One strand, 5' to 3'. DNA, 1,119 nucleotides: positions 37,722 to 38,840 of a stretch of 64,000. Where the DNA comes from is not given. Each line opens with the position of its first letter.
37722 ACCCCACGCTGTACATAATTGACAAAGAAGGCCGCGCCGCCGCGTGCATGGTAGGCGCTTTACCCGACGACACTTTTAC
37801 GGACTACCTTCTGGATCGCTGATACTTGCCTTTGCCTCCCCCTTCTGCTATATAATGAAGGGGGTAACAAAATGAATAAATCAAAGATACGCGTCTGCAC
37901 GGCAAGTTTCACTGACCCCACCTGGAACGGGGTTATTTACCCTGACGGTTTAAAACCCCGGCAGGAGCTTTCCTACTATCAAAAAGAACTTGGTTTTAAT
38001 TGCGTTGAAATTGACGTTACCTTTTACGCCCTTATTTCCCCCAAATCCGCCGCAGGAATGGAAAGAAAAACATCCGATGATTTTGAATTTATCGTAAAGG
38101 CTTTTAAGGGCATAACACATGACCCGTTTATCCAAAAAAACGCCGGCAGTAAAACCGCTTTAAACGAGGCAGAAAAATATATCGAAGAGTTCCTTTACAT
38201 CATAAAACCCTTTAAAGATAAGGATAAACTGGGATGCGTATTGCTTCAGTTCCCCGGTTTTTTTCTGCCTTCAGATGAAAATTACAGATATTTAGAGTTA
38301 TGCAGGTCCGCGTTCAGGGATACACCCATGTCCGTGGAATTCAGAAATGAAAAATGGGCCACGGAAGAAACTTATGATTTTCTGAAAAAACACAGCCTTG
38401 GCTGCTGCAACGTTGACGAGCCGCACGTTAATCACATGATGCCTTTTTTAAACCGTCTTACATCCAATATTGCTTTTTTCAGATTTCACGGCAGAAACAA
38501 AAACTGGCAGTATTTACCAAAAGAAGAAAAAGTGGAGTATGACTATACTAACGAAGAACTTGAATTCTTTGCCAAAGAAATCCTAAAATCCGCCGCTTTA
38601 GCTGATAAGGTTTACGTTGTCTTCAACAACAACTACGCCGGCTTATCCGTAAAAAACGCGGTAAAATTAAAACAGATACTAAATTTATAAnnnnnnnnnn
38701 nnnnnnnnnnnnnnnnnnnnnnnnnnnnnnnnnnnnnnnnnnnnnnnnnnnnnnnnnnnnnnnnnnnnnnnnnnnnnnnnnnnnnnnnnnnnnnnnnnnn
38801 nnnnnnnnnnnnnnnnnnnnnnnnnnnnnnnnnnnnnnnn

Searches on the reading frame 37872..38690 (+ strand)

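Call 3: search_protein_families(library=pfam, proteins=[window:37872-38690:+], max_evalue=0.01)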
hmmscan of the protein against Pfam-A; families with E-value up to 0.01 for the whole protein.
window:37872-38690:+ (272 aa): 1 family
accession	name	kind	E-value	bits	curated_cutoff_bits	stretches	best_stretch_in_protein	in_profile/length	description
PF01904.24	DUF72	-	7.7e-57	193.3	25.3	1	23-268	1-216/217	Protein of unknown function DUF72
